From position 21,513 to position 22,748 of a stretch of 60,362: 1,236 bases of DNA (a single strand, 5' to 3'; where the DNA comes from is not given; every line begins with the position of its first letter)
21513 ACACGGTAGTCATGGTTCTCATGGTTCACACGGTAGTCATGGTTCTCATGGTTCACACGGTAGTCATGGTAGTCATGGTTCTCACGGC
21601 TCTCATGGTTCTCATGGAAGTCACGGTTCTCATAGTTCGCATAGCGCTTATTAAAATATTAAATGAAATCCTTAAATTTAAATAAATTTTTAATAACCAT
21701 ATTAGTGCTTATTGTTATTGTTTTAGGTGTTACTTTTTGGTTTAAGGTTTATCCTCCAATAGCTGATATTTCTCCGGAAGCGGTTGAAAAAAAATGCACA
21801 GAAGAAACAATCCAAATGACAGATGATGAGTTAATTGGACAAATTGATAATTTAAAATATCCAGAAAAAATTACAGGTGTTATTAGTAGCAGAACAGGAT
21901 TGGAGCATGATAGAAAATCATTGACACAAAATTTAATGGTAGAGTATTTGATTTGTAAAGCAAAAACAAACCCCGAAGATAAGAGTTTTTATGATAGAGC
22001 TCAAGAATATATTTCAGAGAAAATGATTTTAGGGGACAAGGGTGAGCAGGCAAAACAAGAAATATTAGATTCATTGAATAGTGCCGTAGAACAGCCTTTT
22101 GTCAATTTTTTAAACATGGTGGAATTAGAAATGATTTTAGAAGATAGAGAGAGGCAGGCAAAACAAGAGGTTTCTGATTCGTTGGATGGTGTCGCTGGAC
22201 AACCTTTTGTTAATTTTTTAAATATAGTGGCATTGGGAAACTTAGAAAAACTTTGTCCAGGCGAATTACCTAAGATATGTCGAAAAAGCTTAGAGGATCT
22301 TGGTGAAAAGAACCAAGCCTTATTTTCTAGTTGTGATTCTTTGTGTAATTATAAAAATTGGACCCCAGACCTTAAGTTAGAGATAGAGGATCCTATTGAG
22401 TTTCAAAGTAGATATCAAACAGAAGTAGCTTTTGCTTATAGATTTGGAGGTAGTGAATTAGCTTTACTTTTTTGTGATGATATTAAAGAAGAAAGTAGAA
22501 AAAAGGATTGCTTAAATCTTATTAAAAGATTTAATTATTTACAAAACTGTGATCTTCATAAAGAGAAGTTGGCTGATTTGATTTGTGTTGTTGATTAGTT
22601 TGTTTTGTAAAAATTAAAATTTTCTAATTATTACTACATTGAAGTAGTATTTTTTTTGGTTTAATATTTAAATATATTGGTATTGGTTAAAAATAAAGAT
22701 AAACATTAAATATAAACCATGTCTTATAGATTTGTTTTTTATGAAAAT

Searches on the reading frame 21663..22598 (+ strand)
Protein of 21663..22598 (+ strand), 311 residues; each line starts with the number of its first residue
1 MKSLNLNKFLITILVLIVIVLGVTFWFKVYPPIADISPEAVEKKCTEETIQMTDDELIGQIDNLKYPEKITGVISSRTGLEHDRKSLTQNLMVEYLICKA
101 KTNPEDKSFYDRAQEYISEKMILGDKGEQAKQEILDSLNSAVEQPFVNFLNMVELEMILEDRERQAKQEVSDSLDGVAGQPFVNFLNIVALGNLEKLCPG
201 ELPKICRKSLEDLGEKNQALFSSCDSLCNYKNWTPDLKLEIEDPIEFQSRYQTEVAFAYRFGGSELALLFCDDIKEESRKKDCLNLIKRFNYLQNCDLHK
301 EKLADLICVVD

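Call 6: search_protein_families(library=ncbifam, proteins=[window:21663-22598:+], max_evalue=0.01)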
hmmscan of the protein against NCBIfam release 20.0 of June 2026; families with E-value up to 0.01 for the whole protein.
window:21663-22598:+ (311 aa): 0 families

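Call 29: search_protein_families(library=pfam, proteins=[window:21663-22598:+], max_evalue=0.01)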
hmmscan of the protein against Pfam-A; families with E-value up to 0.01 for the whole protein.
window:21663-22598:+ (311 aa): 0 families

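Call 30: search_protein_families(library=padloc, proteins=[window:21663-22598:+], max_evalue=0.01)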
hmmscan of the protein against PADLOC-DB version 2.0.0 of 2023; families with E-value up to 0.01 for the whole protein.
window:21663-22598:+ (311 aa): 0 families

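Call 31: find_homologous_proteins(query=window:21663-22598:+, max_evalue=0.001)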
Query window:21663-22598:+ (311 aa): 2 proteins with E <= 0.001 among 1466 candidates.
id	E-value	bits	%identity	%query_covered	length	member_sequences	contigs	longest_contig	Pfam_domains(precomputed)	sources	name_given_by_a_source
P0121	2.1e-202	689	100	100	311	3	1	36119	-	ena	-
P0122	6.4e-32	129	100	21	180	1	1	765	-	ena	-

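Call 33: find_homologous_proteins(query=A3, max_evalue=0.001)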
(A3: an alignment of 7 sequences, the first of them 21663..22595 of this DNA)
Query A3 (7 sequences) (311 aa, profile of the alignment): 5 proteins with E <= 0.001 among 7501 candidates.
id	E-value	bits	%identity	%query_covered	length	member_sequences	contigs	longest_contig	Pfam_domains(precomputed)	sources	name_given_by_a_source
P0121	5.5e-94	333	100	100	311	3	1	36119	-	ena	-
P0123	4.8e-79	284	23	87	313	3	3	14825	-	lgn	-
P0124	1.8e-70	256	30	36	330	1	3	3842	-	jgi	-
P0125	2.5e-48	183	23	88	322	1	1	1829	-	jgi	-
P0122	9.6e-20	89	100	21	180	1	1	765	-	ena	-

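Call 46: predict_structure(alignment_id=A4)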
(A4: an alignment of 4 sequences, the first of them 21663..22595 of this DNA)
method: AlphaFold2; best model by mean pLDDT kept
length: 311 residues; sequences in the alignment: 4
mean_pLDDT: 52.5   pTM: 0.40
mean pLDDT of the five models: 52.5, 45.2, 42.4, 41.0, 40.5
residues with pLDDT >= 90: 0; 70-90: 64; 50-70: 101; < 50: 146
segments of 3 or more residues with pLDDT < 50: 30-33, 67-82, 118-184, 193-247
pLDDT, mean of each block of 10 residues (from residue 1): 64 85 68 57 79 84 58 32 56 65 59 54 34 32 29 26 31 29 49 43 34 37 35 37 48 63 64 70 68 66 72 56
secondary structure, 60 per line:
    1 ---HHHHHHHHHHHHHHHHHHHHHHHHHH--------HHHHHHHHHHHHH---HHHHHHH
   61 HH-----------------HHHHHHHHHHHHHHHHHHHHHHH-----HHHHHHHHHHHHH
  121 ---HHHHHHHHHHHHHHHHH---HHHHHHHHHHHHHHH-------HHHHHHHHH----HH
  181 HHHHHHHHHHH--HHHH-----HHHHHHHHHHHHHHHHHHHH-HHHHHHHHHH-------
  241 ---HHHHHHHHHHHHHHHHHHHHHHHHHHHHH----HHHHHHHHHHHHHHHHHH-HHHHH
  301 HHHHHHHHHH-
elements in order: H4-29 H38-50 H54-62 H80-102 H108-120 H124-140 H144-158 H166-174 H179-191 H194-197 H203-222 H224-233 H244-272 H277-294 H296-310
